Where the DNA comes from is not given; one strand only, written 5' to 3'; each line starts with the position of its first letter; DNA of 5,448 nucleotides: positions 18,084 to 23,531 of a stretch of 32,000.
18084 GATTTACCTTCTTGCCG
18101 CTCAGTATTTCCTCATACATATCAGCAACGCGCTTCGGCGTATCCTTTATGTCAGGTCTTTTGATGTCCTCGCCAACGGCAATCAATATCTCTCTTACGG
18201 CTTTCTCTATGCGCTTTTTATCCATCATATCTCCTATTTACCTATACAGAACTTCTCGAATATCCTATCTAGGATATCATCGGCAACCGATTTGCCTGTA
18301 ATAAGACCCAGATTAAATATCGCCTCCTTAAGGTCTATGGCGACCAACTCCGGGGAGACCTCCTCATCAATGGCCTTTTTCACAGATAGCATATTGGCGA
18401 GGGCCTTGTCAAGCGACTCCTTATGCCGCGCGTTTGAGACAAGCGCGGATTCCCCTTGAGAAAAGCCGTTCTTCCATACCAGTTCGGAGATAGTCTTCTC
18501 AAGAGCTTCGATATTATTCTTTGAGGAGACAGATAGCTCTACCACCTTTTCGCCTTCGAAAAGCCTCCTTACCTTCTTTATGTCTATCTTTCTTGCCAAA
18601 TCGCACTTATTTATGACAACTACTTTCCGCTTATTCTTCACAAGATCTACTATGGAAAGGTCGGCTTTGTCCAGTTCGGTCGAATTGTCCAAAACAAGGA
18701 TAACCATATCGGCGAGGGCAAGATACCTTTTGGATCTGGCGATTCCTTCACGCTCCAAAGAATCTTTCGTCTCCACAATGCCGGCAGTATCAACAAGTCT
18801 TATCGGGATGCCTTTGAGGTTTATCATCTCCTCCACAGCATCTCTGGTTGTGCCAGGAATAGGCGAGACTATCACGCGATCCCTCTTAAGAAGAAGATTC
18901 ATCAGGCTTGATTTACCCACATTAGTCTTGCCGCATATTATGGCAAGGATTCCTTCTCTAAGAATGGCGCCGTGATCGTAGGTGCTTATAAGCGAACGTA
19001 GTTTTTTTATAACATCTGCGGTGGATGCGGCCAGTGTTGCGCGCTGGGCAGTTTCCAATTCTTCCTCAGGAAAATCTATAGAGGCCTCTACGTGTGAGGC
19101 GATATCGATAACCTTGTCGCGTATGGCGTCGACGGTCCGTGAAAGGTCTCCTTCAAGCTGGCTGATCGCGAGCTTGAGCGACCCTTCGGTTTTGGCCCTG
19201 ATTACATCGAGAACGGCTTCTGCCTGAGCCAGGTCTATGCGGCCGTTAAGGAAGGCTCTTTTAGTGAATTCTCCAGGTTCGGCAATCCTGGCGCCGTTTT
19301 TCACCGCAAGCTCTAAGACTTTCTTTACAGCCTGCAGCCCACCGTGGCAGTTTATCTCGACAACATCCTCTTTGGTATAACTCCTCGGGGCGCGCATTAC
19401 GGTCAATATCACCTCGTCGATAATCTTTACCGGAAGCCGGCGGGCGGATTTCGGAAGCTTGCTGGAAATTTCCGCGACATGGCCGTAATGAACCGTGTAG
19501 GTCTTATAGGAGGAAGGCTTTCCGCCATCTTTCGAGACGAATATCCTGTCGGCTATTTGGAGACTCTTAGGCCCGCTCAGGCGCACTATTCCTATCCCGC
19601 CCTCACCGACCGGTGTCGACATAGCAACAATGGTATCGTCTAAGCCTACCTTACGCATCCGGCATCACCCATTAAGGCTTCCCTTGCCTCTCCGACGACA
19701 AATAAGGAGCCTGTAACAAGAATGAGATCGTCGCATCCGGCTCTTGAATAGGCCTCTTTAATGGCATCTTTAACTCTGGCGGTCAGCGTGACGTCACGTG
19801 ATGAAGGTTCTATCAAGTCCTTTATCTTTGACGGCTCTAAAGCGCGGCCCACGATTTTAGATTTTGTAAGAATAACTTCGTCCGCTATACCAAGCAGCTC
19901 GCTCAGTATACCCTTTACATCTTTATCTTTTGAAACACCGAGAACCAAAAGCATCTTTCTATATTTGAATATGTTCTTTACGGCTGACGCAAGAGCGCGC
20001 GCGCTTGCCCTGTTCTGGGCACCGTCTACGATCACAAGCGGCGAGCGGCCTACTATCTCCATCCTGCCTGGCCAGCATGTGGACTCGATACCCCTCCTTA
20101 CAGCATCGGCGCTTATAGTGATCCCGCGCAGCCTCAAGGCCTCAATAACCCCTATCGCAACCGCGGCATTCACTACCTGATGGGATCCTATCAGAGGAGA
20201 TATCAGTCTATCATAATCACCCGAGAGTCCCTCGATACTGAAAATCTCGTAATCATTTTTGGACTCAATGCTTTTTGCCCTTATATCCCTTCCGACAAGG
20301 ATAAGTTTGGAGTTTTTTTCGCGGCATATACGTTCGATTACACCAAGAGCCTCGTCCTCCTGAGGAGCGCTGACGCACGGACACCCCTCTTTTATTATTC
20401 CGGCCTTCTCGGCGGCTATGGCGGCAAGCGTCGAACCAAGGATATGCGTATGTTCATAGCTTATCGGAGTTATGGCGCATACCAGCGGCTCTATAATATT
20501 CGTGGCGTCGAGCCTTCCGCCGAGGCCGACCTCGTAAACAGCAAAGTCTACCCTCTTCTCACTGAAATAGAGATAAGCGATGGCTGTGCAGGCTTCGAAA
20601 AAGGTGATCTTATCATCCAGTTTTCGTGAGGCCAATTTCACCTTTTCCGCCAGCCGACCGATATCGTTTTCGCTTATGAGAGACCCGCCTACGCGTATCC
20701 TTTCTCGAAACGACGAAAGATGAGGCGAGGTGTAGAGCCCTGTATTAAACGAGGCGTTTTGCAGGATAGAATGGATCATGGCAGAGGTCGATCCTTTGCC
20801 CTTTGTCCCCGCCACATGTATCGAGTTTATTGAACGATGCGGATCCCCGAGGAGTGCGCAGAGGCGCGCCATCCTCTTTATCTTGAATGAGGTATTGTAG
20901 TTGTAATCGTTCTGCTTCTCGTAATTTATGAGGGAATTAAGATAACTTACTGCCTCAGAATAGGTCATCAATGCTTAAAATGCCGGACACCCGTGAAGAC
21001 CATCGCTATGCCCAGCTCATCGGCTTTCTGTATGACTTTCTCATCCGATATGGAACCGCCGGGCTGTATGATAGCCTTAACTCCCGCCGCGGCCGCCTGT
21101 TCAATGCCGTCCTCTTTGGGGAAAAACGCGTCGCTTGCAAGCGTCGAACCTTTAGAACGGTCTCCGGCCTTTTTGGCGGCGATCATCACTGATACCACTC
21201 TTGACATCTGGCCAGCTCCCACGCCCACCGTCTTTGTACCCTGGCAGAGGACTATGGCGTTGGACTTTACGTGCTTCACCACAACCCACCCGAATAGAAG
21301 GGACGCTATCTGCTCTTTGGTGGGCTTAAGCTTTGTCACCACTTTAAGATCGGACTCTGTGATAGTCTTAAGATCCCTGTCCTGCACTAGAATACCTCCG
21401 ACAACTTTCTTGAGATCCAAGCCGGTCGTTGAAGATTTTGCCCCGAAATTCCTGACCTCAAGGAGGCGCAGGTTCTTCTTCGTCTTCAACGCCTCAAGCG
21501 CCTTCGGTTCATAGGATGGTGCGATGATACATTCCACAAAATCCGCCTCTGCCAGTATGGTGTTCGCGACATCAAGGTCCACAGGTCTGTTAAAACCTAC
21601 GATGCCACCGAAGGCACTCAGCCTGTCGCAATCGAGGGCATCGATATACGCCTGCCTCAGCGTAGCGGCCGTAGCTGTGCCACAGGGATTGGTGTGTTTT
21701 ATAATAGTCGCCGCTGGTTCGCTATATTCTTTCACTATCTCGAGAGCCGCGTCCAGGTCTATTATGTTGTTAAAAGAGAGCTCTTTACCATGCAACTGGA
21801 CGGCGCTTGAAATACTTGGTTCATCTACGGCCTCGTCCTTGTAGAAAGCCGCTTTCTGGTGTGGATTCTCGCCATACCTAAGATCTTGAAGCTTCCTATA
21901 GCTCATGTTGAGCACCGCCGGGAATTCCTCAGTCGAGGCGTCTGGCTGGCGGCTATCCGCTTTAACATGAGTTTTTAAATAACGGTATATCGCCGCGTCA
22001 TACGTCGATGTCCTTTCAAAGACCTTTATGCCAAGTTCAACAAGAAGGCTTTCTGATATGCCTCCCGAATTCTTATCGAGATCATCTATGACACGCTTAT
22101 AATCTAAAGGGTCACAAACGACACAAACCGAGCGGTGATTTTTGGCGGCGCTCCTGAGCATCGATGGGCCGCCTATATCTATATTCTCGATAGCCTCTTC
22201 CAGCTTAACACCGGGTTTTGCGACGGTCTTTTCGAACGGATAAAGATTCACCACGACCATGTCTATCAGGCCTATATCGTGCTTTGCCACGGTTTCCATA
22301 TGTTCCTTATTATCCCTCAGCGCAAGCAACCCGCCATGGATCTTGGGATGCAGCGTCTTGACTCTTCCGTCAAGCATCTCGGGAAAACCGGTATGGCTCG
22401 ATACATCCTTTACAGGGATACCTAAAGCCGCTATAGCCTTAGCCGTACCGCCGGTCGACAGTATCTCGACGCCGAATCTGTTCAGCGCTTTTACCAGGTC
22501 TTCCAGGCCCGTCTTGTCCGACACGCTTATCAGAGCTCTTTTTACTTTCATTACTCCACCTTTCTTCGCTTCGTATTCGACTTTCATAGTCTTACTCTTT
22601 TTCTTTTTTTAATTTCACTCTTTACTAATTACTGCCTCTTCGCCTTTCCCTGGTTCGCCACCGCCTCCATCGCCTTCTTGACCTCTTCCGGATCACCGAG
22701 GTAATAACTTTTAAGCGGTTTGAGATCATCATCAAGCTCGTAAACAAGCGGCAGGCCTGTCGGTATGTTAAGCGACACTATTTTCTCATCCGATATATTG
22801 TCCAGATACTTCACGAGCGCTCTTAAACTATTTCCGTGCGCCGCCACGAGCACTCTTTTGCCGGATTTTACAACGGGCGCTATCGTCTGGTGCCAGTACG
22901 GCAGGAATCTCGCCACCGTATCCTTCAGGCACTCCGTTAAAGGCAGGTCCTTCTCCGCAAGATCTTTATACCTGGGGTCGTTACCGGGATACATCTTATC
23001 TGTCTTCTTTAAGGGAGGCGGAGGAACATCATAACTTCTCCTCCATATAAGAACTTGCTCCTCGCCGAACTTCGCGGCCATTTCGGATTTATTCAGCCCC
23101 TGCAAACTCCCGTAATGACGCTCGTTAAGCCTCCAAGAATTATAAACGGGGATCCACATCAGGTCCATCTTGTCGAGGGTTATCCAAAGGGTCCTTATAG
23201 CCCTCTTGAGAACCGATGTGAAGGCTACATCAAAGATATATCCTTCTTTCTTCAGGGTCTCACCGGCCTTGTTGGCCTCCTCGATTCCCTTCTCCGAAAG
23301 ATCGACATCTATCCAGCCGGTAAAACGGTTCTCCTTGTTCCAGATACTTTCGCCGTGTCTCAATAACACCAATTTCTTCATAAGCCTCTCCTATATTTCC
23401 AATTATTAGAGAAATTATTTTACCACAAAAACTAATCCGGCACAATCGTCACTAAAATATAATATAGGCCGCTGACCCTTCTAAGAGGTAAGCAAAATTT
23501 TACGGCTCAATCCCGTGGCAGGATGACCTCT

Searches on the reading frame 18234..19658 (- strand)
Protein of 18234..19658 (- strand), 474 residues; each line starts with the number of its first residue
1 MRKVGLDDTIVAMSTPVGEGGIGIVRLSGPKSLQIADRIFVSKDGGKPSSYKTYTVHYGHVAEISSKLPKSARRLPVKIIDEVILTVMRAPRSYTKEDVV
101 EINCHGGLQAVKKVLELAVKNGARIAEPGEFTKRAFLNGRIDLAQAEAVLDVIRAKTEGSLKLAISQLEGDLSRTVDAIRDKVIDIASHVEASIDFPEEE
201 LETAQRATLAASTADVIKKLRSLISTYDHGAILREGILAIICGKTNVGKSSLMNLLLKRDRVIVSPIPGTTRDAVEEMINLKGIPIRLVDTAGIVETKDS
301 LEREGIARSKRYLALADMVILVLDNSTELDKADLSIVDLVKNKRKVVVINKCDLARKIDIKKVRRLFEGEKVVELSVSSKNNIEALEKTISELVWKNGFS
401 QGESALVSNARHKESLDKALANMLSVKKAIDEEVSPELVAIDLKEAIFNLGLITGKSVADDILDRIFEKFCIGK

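Call 66: search_protein_families(library=pfam, proteins=[window:18234-19658:-], max_evalue=0.001)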
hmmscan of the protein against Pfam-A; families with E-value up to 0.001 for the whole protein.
window:18234-19658:- (474 aa): 10 families
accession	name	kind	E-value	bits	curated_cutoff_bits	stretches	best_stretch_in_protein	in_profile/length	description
PF12631.12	MnmE_helical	-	1.8e-59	201.8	40.1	1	143-471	1-211/211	MnmE helical domain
PF10396.14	TrmE_N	-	1.5e-41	141.7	29.8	1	9-140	1-117/117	GTP-binding protein TrmE N-terminus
PF01926.29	MMR_HSR1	-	5.6e-26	91.3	21.9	1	240-351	3-113/113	50S ribosome-binding GTPase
PF02421.24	FeoB_N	-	2e-12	47.4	27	1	240-390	4-156/156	Ferrous iron transport protein B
PF00350.29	Dynamin_N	-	6.4e-07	30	27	0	240-272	2-34/168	Dynamin family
PF03193.22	RsgA_GTPase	-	6.5e-06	26.5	30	0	237-267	107-137/174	RsgA GTPase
PF04548.22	AIG1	-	7.6e-05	22.6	27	1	240-341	4-108/212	AIG1 family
PF00071.28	Ras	-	0.00015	21.8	21.6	1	240-384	3-150/162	Ras family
PF00009.33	GTP_EFTU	-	0.00036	20.6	26.5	0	286-368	71-147/188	Elongation factor Tu GTP binding domain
PF16897.10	MMR_HSR1_Xtn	-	0.0006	20.2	35.2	0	336-390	49-100/106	C-terminal region of MMR_HSR1 domain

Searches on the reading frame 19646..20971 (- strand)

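Call 66: search_protein_families(library=pfam, proteins=[window:19646-20971:-], max_evalue=0.001)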
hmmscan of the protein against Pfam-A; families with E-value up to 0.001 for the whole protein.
window:19646-20971:- (441 aa): 2 families
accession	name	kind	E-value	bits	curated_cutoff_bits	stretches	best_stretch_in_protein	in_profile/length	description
PF02875.26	Mur_ligase_C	-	1.2e-20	75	28.4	1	302-422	1-126/127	Mur ligase, glutamate ligase domain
PF08245.18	Mur_ligase_M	-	1e-13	52.2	24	1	53-275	1-199/200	Mur ligase middle domain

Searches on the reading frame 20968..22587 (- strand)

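Call 66: search_protein_families(library=pfam, proteins=[window:20968-22587:-], max_evalue=0.001)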
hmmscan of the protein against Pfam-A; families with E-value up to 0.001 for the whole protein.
window:20968-22587:- (539 aa): 2 families
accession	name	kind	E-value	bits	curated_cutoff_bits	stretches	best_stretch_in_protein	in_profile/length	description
PF01808.24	AICARFT_IMPCHas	-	8.5e-119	397.1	25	1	147-473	1-311/311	AICARFT/IMPCHase bienzyme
PF02142.27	MGS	-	1.1e-25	90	24.1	1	28-141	2-93/94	MGS-like domain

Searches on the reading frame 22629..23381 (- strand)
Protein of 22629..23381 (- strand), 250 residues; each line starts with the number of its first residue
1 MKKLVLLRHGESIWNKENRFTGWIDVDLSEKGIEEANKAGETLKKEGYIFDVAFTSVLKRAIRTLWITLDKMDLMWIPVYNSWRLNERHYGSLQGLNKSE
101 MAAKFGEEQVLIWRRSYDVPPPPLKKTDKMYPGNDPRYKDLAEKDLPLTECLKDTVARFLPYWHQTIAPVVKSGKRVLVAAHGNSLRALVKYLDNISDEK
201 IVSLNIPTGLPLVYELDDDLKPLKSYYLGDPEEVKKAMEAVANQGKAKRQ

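Call 66: search_protein_families(library=pfam, proteins=[window:22629-23381:-], max_evalue=0.001)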
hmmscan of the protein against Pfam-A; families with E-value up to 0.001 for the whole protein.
window:22629-23381:- (250 aa): 1 family
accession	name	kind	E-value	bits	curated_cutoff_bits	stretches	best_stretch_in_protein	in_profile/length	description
PF00300.27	His_Phos_1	-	5.6e-33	114.7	21.7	1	4-216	1-181/194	Histidine phosphatase superfamily (branch 1)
